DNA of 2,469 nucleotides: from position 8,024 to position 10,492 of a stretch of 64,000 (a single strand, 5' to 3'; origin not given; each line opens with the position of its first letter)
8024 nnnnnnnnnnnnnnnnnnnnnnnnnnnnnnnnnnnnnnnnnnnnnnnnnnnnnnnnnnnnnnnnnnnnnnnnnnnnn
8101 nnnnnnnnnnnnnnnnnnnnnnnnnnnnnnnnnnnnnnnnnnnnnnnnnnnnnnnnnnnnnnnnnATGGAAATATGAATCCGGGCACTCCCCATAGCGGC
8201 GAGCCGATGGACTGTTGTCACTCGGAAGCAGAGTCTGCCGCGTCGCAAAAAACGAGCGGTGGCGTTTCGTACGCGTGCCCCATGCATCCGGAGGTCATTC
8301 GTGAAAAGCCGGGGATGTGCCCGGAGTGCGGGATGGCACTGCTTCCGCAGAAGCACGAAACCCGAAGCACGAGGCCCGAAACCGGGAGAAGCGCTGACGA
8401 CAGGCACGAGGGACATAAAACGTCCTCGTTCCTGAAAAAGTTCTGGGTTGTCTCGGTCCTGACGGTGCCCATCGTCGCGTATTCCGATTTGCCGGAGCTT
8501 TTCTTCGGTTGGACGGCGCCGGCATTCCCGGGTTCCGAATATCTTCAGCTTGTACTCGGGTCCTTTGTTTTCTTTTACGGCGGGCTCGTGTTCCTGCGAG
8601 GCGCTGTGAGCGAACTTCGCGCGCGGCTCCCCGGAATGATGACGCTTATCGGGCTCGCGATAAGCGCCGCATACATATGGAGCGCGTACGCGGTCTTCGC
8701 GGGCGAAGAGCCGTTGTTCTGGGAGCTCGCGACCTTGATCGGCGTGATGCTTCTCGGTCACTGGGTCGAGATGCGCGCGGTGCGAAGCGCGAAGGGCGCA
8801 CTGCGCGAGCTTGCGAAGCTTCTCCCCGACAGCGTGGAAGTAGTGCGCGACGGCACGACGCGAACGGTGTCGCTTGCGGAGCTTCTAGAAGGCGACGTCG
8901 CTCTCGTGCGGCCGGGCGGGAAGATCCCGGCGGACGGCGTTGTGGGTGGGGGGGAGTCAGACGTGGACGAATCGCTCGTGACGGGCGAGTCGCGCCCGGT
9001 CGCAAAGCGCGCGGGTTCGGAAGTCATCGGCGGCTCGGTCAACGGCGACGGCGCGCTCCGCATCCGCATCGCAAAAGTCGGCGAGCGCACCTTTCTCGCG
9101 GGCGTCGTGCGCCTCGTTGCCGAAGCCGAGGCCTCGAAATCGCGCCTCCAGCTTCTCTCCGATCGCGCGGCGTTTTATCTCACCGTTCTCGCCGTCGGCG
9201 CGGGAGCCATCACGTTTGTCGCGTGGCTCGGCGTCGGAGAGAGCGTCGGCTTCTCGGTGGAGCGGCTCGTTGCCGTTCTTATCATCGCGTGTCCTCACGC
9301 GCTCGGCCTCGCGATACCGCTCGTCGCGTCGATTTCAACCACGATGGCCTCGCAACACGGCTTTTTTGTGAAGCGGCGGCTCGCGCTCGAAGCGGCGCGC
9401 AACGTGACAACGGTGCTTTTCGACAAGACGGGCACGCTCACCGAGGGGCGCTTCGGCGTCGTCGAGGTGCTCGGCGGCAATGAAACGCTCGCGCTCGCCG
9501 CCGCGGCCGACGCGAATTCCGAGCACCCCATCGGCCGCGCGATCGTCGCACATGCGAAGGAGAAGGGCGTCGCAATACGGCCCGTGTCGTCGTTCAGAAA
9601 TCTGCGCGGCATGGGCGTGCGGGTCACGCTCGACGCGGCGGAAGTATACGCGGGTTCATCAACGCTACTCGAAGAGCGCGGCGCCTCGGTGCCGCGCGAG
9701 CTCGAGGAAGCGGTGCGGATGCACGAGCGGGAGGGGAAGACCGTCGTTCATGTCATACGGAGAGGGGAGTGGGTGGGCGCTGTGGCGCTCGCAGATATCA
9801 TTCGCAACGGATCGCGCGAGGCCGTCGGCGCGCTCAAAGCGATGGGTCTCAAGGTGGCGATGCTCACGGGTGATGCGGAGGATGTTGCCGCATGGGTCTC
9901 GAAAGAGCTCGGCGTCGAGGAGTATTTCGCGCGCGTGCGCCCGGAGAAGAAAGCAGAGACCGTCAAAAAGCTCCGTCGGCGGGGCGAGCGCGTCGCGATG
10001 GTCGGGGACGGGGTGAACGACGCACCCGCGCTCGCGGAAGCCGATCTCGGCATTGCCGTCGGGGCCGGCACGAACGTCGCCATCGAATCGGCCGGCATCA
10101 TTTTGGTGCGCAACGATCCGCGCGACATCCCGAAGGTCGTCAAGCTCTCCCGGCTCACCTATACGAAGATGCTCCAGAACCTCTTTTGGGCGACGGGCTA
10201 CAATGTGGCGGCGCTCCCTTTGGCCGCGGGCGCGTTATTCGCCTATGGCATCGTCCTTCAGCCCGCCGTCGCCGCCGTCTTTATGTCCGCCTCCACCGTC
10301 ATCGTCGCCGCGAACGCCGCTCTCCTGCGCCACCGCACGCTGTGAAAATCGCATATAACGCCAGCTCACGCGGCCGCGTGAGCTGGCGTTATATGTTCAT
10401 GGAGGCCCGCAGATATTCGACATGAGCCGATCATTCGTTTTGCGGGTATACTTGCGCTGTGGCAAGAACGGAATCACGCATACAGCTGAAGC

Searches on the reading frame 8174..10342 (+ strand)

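Call 27: search_protein_families(library=pfam, proteins=[window:8174-10342:+], max_evalue=0.00001)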
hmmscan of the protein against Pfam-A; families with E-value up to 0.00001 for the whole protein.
window:8174-10342:+ (723 aa): 3 families
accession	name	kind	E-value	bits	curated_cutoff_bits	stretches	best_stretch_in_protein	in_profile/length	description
PF00122.25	E1-E2_ATPase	-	3.2e-48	164.1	28.1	1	215-394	1-180/181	E1-E2 ATPase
PF00702.32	Hydrolase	-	2.2e-37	129.7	26.4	1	412-624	2-191/191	haloacid dehalogenase-like hydrolase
PF19335.5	HMBD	-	4.6e-11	42.9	23.6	1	33-58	2-27/28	Heavy metal binding domain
